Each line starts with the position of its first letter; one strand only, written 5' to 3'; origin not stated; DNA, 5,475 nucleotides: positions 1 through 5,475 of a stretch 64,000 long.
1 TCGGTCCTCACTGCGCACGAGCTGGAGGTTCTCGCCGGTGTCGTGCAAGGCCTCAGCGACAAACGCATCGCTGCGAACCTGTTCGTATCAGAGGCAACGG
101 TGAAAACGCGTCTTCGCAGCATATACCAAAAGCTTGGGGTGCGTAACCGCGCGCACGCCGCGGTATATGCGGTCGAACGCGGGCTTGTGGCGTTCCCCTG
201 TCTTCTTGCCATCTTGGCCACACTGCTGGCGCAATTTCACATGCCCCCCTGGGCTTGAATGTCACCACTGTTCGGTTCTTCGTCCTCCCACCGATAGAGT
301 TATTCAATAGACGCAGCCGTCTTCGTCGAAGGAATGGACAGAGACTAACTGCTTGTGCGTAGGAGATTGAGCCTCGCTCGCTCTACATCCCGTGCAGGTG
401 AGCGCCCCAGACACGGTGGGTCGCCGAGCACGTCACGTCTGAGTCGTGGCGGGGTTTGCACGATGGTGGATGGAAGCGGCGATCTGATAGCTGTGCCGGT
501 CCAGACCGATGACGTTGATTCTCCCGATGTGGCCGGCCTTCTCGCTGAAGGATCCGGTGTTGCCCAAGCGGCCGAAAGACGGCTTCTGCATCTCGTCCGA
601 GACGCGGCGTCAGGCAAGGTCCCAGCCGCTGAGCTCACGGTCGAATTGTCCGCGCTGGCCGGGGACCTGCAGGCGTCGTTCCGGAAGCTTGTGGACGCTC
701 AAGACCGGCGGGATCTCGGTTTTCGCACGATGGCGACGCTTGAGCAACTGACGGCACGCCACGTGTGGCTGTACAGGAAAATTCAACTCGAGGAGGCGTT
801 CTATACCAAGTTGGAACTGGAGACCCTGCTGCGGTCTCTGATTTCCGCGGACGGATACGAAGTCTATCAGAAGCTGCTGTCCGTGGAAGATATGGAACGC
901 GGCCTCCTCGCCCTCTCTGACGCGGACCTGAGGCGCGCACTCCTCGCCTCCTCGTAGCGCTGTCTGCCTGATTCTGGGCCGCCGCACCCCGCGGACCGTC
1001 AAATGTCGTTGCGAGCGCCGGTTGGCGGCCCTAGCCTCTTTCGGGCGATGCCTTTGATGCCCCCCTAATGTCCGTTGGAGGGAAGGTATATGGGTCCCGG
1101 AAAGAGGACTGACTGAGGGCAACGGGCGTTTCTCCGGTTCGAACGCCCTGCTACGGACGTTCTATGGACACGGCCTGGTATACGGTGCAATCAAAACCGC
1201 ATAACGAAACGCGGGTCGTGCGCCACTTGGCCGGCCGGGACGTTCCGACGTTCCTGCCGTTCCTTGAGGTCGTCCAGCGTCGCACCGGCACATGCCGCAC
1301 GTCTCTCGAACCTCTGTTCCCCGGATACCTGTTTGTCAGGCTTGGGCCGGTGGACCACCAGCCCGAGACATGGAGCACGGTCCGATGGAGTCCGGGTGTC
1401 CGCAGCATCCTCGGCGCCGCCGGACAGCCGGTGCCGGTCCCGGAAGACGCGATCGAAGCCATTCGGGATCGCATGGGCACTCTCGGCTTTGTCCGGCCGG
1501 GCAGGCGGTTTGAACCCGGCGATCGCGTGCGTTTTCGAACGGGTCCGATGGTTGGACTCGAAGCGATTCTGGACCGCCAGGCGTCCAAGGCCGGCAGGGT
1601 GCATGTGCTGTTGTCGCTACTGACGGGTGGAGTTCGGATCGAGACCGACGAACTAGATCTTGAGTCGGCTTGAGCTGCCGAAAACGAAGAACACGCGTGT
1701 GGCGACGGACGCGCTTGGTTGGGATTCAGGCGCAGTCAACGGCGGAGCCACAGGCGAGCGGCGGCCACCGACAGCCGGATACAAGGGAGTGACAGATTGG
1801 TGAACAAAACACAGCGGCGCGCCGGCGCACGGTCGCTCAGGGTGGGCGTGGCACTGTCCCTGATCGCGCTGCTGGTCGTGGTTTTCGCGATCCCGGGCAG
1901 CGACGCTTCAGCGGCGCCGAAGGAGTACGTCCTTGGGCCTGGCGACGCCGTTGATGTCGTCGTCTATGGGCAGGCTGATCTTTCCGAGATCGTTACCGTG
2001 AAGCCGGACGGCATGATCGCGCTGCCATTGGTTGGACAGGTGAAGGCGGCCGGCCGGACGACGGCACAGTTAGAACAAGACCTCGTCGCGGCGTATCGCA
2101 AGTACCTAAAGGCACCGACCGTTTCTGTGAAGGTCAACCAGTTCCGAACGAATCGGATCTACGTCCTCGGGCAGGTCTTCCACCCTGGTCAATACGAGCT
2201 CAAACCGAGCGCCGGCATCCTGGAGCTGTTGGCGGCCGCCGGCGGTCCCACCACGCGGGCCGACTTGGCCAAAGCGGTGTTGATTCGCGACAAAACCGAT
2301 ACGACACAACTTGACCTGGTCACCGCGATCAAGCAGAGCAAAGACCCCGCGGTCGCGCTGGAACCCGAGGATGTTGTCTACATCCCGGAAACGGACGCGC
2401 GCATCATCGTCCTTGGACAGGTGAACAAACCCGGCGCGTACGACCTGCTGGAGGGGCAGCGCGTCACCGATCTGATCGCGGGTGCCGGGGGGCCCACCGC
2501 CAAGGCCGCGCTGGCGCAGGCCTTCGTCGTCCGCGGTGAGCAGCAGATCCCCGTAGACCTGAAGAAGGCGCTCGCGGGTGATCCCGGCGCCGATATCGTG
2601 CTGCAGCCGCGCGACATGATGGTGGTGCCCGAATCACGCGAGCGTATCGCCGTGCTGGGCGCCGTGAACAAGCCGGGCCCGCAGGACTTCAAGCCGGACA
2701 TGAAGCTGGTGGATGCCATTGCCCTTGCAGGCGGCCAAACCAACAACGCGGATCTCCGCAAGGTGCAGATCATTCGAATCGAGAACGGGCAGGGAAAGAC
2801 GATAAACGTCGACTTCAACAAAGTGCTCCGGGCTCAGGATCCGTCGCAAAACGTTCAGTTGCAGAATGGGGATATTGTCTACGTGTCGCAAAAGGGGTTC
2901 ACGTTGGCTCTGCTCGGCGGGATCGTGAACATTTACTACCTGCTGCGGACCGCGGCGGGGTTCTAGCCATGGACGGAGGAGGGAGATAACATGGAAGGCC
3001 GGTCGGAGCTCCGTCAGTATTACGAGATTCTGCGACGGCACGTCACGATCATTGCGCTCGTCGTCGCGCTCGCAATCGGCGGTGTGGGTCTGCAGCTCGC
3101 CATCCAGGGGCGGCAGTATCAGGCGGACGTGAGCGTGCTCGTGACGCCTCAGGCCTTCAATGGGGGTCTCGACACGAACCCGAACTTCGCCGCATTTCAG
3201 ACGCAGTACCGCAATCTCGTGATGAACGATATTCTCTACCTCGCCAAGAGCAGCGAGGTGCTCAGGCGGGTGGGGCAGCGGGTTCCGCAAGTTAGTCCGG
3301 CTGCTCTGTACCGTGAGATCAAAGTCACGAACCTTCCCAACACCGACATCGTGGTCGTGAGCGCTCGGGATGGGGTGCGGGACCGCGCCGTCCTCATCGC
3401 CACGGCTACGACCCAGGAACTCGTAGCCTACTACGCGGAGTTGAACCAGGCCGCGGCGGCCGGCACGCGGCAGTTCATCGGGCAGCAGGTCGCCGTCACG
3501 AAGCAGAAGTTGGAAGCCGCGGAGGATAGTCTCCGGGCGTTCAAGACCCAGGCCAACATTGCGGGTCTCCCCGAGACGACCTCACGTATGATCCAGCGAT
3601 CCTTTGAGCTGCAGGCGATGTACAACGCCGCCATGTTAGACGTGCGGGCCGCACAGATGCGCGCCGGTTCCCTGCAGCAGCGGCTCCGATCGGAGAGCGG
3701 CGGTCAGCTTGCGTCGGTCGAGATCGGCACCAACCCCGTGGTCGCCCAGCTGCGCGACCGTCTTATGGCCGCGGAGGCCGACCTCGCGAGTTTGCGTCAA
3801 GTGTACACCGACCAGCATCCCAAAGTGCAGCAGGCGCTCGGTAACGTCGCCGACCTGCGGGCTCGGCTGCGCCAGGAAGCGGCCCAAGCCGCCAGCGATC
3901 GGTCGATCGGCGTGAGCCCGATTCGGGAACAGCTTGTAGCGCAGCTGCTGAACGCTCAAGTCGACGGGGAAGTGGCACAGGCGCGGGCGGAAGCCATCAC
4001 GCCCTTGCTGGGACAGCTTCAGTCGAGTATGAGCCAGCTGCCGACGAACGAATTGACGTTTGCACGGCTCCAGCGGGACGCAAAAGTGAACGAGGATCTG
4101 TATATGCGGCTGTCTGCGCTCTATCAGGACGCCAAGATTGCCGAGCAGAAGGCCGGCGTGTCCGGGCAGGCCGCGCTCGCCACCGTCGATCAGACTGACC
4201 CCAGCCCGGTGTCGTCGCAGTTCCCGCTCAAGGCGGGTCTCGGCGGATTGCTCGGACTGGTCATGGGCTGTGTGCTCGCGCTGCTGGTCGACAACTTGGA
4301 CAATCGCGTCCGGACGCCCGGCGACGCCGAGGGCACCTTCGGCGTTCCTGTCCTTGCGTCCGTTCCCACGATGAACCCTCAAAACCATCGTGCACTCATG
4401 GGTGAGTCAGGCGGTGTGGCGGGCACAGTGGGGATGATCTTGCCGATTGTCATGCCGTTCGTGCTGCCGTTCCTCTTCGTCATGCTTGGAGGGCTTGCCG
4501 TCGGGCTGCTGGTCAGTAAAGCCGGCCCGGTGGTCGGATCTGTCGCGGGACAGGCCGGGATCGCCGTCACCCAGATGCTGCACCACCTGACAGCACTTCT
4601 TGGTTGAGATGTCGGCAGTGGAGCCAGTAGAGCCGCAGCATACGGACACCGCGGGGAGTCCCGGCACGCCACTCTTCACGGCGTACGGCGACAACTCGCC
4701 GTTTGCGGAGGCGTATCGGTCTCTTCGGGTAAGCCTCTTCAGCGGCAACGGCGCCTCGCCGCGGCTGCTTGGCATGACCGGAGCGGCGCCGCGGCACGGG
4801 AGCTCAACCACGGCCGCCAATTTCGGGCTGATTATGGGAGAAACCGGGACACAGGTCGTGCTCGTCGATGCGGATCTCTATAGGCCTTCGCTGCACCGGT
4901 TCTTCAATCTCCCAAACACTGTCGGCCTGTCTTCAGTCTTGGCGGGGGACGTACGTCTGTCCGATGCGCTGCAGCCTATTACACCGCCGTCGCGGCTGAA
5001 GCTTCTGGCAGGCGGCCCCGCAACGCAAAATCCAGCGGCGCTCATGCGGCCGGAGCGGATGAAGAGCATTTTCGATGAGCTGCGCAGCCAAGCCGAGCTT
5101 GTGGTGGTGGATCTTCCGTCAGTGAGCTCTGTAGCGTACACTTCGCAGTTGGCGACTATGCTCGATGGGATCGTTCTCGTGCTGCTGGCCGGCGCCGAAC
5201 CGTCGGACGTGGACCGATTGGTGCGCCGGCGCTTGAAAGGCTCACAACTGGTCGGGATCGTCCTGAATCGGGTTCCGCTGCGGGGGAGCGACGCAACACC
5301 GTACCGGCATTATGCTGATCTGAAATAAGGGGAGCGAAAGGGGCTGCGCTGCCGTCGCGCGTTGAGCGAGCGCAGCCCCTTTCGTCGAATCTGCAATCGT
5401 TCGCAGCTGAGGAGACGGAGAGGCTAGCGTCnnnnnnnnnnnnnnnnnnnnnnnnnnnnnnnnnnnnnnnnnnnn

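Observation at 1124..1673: Specialised NusG/RfaH-family antiterminator at the head of the locus, preceded by a leader hairpin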

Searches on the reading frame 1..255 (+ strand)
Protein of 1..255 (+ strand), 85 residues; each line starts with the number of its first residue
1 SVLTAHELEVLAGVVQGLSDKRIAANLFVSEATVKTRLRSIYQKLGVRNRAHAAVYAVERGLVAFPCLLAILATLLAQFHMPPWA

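Call 3: search_protein_families(library=pfam, proteins=[window:1-255:+], max_evalue=0.01)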
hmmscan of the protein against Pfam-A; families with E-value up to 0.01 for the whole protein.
window:1-255:+ (85 aa): 4 families
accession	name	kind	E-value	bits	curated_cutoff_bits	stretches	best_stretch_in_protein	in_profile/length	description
PF00196.25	GerE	-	4.2e-18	65.2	23.5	1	1-57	1-57/57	Bacterial regulatory proteins, luxR family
PF13556.12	HTH_30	-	0.00033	20.8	27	1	17-58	12-53/59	PucR C-terminal helix-turn-helix domain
PF13384.12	HTH_23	-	0.00048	20.3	24.6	1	10-46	10-45/50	Homeodomain-like domain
PF08281.18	Sigma70_r4_2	-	0.0033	17.5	25.7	1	14-44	23-53/54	Sigma-70, region 4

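Call 4: search_protein_families(library=ncbifam, proteins=[window:1-255:+], max_evalue=0.01)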
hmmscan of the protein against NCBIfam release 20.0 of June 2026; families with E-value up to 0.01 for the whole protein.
window:1-255:+ (85 aa): 22 families
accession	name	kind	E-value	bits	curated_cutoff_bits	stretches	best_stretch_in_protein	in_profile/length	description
NF007708.0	PRK10403.1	equivalog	4e-13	49.3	343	1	1-58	152-209/215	nitrate/nitrite response regulator protein NarP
NF007505.1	PRK10100.1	equivalog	1.2e-12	47.9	250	1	2-58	144-200/204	biofilm master transcriptional regulator CsgD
NF003420.0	PRK04841.1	equivalog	1.3e-12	46.6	537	1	1-57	837-893/903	HTH-type transcriptional regulator MalT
NF047785.1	respo_reg_MadR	equivalog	9.8e-12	44.7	300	1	2-63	148-209/209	MadR family response regulator transcription factor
NF041830.1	RR_TF_ErdR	exception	2.2e-11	43.9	390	1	2-56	150-204/213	response regulator transcription factor ErdR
TIGR03020.2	EpsA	equivalog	6.5e-11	42.3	170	1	2-55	190-243/247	XrtB/PEP-CTERM-associated transcriptional regulator EpsA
NF007935.0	PRK10651.1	equivalog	1.4e-10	40.7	250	1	3-60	156-213/216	two-component system response regulator NarL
NF052445.1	RespRegMctR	equivalog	4.2e-10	39.4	300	1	2-62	144-204/205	two-component system response regulator MctR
NF052366.1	photon_PedR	equivalog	5.9e-08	32.8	120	1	3-64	3-64/74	photosynthetic electron transport-dependent transcriptional regulator PedR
TIGR03541.1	reg_near_HchA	equivalog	1.1e-07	31.7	215.6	1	2-61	171-230/232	PA1136 family autoinducer-binding transcriptional regulator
NF041232.1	BagY_FevT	exception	1.2e-06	27.7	700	1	3-51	297-345/367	LuxR family transcriptional regulator BagY/FevT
NF041673.1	transregRamA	equivalog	2e-06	27.1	500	1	3-59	219-274/280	acetate metabolism transcriptional regulator RamA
NF007403.0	PRK09935.1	equivalog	3.3e-06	26.9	271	1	2-57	149-204/210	fimbria biosynthesis transcriptional regulator FimZ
NF047608.1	LIC13292_fam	subfamily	2e-05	24.8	200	1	3-51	103-151/166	LIC13292 family transcriptional regulator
NF047402.1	TransRegVisN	equivalog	8e-05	22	250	1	3-63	186-246/246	transcriptional regulator VisN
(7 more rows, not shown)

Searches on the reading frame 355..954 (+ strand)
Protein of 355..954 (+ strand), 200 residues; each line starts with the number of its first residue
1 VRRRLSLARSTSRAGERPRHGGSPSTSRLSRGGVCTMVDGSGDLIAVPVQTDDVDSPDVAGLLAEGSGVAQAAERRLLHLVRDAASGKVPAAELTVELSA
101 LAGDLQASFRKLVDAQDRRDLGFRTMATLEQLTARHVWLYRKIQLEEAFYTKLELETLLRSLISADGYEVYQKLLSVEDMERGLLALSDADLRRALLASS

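Call 3: search_protein_families(library=pfam, proteins=[window:355-954:+], max_evalue=0.01)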
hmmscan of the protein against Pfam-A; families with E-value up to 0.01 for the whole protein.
window:355-954:+ (200 aa): 0 families

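Call 4: search_protein_families(library=ncbifam, proteins=[window:355-954:+], max_evalue=0.01)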
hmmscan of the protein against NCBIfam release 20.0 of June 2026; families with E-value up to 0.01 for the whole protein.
window:355-954:+ (200 aa): 0 families

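Call 66: find_homologous_proteins(query=window:463-954:+)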
Query window:463-954:+ (164 aa): 9 proteins with E <= 0.001 among 1030 candidates.
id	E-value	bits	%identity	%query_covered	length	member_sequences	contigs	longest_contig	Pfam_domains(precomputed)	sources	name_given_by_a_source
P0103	2.6e-94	331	100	100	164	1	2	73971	-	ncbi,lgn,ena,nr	ncbi:MAG TPA: hypothetical protein VJT33_14890 [bacterium]|nr:hypothetical protein [bacterium]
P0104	2.7e-82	292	91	100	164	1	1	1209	-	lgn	-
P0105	3.6e-82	292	90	100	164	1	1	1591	-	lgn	-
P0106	2.1e-81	289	88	100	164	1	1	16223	-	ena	-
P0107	1.6e-48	183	59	99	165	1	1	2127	-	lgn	-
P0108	7.9e-44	168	52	97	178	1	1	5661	-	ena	-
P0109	1.2e-43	167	60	90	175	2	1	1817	-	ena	-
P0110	4.9e-42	162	55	93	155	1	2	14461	-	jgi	jgi:hypothetical protein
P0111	4.5e-39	152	53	90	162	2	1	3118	-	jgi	jgi:hypothetical protein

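Call 77: predict_structure(alignment_id=A7)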
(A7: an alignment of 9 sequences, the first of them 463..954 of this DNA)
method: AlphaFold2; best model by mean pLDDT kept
length: 164 residues; sequences in the alignment: 9
mean_pLDDT: 79.2   pTM: 0.69
mean pLDDT of the five models: 79.2, 78.3, 77.9, 77.0, 74.5
residues with pLDDT >= 90: 59; 70-90: 67; 50-70: 18; < 50: 20
segments of 3 or more residues with pLDDT < 50: 1-12, 144-149
pLDDT, mean of each block of 10 residues (from residue 1): 33 54 90 96 91 85 94 93 86 93 92 85 87 79 48 71 60
secondary structure, 60 per line:
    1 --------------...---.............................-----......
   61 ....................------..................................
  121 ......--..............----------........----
elements in order: H21-49 H55-80 H87-126 H129-142 H153-160

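Call 79: fold_search(model_id=the predicted structure, library=pdb)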
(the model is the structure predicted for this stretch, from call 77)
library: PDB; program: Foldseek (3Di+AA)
matches with E <= 10: 287; with E <= 0.001: 0
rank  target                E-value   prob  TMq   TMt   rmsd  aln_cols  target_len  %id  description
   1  6xm1_B                1.6e-01  0.75  0.37  0.35   9.8       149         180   17  SM Protein Vps45 in Complex with Qa SNARE Tlg2 (released 2020-08-19)
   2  8zah_B                2.2e-01  0.97  0.38  0.27   4.8       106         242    8  Crystal structure of the channel protein CorA from Campylobacter jejuni (released 2024-06-19)
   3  8zak_B                2.3e-01  0.92  0.34  0.26   4.8       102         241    9  Crystal structure of the channel protein CorA from Campylobacter jejuni in complex with Ni2+ (released 2024-06-19)
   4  8zak_A                3.0e-01  0.95  0.35  0.25   5.3       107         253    7  Crystal structure of the channel protein CorA from Campylobacter jejuni in complex with Ni2+ (released 2024-06-19)
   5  5yny_C                3.5e-01  1.00  0.56  0.80   3.5       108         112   14  Structure of house dust mite allergen Der F 21 in PEG2KMME (released 2019-03-13)
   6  8zah_A                3.7e-01  0.90  0.35  0.26   5.5       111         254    8  Crystal structure of the channel protein CorA from Campylobacter jejuni (released 2024-06-19)
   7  5yny_A                4.1e-01  1.00  0.57  0.80   3.4       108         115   15  Structure of house dust mite allergen Der F 21 in PEG2KMME (released 2019-03-13)
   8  5yny_D                4.6e-01  1.00  0.55  0.79   3.7       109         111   14  Structure of house dust mite allergen Der F 21 in PEG2KMME (released 2019-03-13)
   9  3mq1_A                4.6e-01  0.99  0.45  0.71   2.2        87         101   20  Crystal Structure of Dust Mite Allergen Der p 5 (released 2010-06-02)
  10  3euh_B                4.6e-01  0.44  0.31  0.19  17.3       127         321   20  Crystal Structure of the MukE-MukF Complex (released 2009-01-20)
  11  5yny_B                4.9e-01  1.00  0.56  0.78   3.4       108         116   15  Structure of house dust mite allergen Der F 21 in PEG2KMME (released 2019-03-13)
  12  2fup                  4.9e-01  0.89  0.41  0.51   4.5       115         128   17  Crystal structure of a putative flagella synthesis protein flgn (pa3352) from pseudomonas aeruginosa at 1.48 A resolutio (released 2006-02-28)
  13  8gji_A                4.9e-01  0.30  0.29  0.29  19.0       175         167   15  De novo design of high-affinity protein binders to bioactive helical peptides (released 2024-01-10)
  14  3rpu_A                5.1e-01  0.41  0.30  0.18  11.9       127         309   17  Crystal structure of the MukE-MukF complex (released 2012-03-14)
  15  3mq1_E                5.7e-01  0.99  0.46  0.73   2.0        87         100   20  Crystal Structure of Dust Mite Allergen Der p 5 (released 2010-06-02)
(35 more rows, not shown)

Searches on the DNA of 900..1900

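Call 28: search_rna_families(source=window, start=900, end=1900, threshold=evalue, max_evalue=10)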
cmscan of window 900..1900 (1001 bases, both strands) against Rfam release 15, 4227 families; matches with E-value up to 10: 3.
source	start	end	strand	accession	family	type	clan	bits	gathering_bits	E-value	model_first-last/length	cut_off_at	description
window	1676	1733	+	RF01516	v-snoRNA-1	Gene; snRNA; snoRNA; CD-box;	-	16.8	75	1.4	1-65/65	no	Human herpesvirus 1 small nucleolar RNA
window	1877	1891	+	RF01111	SBWMV2_UPD-PKk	Cis-reg;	-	16.5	35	4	1-15/21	no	Pseudoknot of upstream pseudoknot domain (UPD) of the 3'UTR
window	1268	1433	+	RF01867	CC2171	Gene; sRNA;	-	14.9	75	1.3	16-129/159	no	caulobacter sRNA CC2171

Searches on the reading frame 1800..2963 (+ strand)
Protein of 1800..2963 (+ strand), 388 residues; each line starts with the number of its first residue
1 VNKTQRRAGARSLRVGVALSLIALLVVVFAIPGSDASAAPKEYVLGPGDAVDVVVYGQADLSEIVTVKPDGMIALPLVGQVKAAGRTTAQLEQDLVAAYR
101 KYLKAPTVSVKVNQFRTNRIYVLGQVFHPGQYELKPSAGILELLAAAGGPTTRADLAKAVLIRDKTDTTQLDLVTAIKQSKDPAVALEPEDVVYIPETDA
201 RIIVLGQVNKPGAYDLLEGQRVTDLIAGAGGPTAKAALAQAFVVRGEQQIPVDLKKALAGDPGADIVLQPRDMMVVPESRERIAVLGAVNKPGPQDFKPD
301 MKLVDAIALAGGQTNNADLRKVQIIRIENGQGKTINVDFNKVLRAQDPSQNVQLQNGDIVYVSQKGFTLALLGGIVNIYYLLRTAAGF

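Call 3: search_protein_families(library=pfam, proteins=[window:1800-2963:+], max_evalue=0.01)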
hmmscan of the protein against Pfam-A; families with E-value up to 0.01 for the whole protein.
window:1800-2963:+ (388 aa): 3 families
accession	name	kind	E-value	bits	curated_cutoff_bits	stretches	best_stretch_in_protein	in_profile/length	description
PF22461.2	SLBB_2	-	1.6e-37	127.9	27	3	282-362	2-79/79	SLBB domain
PF10531.15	SLBB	-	1.7e-35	121.1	27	3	283-333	2-50/55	SLBB domain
PF02563.21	Poly_export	-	8.1e-25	87.2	28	1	38-112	2-76/77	Polysaccharide biosynthesis/export protein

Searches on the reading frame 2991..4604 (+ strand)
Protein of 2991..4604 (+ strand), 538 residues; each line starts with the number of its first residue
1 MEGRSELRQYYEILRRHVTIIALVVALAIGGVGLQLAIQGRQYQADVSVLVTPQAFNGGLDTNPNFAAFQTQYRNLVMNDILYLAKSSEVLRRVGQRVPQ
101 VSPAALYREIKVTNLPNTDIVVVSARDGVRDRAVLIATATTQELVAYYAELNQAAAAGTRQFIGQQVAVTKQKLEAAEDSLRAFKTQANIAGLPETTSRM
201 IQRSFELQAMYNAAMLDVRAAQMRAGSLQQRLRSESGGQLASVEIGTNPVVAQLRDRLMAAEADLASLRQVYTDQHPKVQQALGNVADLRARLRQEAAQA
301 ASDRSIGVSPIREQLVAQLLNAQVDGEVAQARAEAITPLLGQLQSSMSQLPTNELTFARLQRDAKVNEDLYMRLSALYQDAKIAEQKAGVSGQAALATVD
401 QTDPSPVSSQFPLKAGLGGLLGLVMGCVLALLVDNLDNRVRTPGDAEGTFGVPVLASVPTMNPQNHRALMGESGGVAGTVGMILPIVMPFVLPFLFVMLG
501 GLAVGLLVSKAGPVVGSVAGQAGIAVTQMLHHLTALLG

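Call 3: search_protein_families(library=pfam, proteins=[window:2991-4604:+], max_evalue=0.01)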
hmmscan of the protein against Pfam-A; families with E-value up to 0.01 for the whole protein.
window:2991-4604:+ (538 aa): 2 families
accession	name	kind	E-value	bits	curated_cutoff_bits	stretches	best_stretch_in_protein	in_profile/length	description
PF13807.11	GNVR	-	9.3e-08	32.3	27.7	1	359-432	8-79/82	G-rich domain on putative tyrosine kinase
PF02706.20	Wzz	-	5.1e-05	23.9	25.5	1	7-82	5-84/91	Chain length determinant protein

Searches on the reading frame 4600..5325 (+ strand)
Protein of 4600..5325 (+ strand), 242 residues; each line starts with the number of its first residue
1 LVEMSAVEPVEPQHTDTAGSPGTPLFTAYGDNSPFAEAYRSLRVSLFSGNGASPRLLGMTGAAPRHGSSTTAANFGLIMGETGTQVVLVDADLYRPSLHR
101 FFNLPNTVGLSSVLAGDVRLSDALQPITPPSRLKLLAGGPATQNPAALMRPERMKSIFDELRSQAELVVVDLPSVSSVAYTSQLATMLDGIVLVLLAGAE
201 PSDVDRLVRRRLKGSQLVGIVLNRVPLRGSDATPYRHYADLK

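Call 3: search_protein_families(library=pfam, proteins=[window:4600-5325:+], max_evalue=0.01)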
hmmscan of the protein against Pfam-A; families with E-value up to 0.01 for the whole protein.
window:4600-5325:+ (242 aa): 2 families
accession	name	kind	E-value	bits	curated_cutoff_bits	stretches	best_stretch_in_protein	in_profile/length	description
PF10609.15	ParA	-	9e-05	22.4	27.1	1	67-172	16-119/246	NUBPL iron-transfer P-loop NTPase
PF01656.29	CbiA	-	0.0041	17.5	25.4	1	69-234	13-92/125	CobQ/CobB/MinD/ParA nucleotide binding domain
